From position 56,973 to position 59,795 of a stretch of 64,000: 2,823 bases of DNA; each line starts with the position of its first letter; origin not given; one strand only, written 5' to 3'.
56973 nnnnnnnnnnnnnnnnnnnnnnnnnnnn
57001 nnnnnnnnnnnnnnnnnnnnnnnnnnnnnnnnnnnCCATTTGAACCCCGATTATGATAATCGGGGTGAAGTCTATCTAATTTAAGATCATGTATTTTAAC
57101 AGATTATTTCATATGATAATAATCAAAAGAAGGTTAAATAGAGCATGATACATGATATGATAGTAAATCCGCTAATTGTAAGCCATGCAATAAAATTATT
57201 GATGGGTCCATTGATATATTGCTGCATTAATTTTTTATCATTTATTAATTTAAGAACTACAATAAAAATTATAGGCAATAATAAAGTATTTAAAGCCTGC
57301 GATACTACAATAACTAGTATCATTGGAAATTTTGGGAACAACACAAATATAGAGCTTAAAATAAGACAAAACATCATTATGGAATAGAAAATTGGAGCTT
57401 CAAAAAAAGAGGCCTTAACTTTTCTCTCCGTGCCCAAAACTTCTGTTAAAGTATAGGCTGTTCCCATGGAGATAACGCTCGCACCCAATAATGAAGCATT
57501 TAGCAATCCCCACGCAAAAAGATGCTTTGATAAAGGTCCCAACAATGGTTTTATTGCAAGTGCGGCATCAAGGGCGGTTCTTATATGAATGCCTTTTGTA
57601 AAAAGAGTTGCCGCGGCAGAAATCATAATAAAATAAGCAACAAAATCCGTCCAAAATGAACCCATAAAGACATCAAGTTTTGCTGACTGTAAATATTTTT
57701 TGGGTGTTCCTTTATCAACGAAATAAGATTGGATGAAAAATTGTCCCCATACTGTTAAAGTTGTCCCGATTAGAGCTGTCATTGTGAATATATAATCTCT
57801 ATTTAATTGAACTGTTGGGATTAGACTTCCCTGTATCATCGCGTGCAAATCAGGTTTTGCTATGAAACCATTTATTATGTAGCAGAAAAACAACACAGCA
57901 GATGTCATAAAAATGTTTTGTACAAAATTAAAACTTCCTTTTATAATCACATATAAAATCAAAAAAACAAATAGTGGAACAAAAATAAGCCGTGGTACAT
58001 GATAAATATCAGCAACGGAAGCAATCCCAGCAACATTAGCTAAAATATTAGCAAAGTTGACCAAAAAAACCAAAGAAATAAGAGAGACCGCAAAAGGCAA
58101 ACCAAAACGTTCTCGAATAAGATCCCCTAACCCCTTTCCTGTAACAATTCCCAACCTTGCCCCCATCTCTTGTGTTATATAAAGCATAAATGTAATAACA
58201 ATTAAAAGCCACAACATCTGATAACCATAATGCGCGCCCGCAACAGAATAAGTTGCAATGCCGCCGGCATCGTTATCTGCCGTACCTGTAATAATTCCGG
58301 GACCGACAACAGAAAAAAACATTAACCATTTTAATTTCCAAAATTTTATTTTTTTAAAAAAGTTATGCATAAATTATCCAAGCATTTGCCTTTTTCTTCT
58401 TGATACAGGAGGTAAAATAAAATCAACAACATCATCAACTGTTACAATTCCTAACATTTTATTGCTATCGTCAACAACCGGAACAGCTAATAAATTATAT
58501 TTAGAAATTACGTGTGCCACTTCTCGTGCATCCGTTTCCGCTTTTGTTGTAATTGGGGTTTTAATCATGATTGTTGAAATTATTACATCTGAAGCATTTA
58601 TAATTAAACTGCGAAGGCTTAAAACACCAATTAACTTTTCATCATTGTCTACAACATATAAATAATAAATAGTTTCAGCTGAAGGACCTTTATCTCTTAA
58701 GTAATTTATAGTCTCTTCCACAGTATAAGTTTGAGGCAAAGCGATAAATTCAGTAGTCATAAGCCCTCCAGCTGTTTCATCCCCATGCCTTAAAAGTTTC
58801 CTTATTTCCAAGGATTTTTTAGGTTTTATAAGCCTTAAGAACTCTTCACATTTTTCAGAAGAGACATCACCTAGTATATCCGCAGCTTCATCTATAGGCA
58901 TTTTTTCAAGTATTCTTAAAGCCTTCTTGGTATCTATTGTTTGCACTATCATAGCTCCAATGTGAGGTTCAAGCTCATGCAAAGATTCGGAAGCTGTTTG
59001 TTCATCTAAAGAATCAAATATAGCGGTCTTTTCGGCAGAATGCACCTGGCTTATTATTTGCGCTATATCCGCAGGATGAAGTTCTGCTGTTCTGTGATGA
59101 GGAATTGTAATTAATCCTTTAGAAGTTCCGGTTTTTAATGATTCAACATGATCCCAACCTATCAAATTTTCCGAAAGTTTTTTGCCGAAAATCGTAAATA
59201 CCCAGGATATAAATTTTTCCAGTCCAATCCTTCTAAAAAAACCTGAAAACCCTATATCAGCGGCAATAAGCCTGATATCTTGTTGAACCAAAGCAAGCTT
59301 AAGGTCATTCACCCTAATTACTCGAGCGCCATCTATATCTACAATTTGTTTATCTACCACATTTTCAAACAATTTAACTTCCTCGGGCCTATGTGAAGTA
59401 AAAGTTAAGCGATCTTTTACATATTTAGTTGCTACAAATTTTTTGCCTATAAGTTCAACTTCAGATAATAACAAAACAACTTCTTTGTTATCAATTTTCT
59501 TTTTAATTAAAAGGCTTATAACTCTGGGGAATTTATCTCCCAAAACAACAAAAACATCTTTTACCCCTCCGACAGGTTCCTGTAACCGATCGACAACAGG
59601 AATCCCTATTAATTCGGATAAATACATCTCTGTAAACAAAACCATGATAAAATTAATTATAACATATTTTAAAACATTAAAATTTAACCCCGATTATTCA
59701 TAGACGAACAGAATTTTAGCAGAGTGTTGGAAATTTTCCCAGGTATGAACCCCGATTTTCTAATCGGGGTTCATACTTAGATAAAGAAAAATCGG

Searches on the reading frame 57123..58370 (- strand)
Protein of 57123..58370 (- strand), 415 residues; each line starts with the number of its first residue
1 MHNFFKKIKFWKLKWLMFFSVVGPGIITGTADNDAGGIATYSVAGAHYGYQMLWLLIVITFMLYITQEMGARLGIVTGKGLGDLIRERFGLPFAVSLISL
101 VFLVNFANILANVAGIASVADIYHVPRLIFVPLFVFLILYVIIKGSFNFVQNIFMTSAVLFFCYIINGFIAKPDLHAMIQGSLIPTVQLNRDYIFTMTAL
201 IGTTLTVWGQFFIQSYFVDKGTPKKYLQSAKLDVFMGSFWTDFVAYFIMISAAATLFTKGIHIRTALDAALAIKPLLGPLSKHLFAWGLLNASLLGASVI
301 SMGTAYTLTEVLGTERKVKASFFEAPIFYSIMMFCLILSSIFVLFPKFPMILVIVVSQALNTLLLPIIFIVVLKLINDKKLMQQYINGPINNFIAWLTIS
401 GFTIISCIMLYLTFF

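Call 8: search_protein_families(library=ncbifam, proteins=[window:57123-58370:-], max_evalue=0.001)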
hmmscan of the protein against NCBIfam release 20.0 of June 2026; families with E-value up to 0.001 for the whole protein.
window:57123-58370:- (415 aa): 3 families
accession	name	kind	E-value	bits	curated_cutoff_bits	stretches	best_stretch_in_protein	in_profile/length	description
NF001923.0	PRK00701.1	subfamily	1.6e-33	116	430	1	14-414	29-436/439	Mn(2+) uptake NRAMP transporter MntH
NF037982.1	Nramp_1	equivalog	2.1e-17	63.4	50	2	23-200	1-183/404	Nramp family divalent metal transporter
TIGR01197.1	nramp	subfamily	3.5e-15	56.2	272.5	1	19-268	4-260/390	metal ion transporter, metal ion (Mn2+/Fe2+) transporter (Nramp) family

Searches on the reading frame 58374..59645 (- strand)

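Call 8: search_protein_families(library=ncbifam, proteins=[window:58374-59645:-], max_evalue=0.001)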
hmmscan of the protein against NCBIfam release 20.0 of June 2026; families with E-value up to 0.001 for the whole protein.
window:58374-59645:- (423 aa): 14 families
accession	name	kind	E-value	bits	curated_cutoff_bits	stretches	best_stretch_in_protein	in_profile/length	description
TIGR00400.1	mgtE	equivalog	2.4e-55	188.1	232.75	1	187-410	28-251/450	magnesium transporter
TIGR01186.1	proV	subfamily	8e-12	44.9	326.6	1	255-409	215-356/363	betaine/proline/choline family ABC transporter ATP-binding protein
NF038279.1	TF_CBS_SpxR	exception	1.9e-10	40.1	600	1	302-409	202-304/427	CBS-HotDog domain-containing transcription factor SpxR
TIGR01302.1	IMP_dehydrog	equivalog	2.8e-08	33.1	481.5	1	299-412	85-202/450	IMP dehydrogenase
NF041552.1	TF_PrdR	equivalog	1.6e-07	30.1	795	1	294-411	10-126/577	sigma-54 dependent transcriptional regulator PrdR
NF011449.0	PRK14869.2-5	equivalog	5.5e-07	29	411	1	357-410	70-124/451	putative manganese-dependent inorganic diphosphatase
NF053603.1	HhpR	exception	1.8e-06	27.4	520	1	329-409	35-116/282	CBS domain-containing high hydrostatic pressure regulator HhpR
NF011442.0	PRK14869.1-4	equivalog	2e-05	23.2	400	1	351-406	67-122/543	putative manganese-dependent inorganic diphosphatase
NF005869.0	PRK07807.1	equivalog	3.7e-05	22.9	549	1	301-407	100-201/479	GuaB1 family IMP dehydrogenase-related protein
NF011440.0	PRK14869.1-2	equivalog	6.2e-05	21.8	746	1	352-407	65-120/541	putative manganese-dependent inorganic diphosphatase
NF011443.0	PRK14869.1-5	equivalog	0.00011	20.8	335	1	356-411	71-126/546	putative manganese-dependent inorganic diphosphatase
NF007480.0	PRK10070.1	equivalog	0.0002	20.4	444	1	326-402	308-384/400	glycine betaine/L-proline ABC transporter ATP-binding protein ProV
NF011447.0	PRK14869.2-3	equivalog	0.00037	19.2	522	0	357-409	71-123/540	putative manganese-dependent inorganic diphosphatase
NF011441.0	PRK14869.1-3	equivalog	0.00058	18.6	753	0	371-408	85-122/548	putative manganese-dependent inorganic diphosphatase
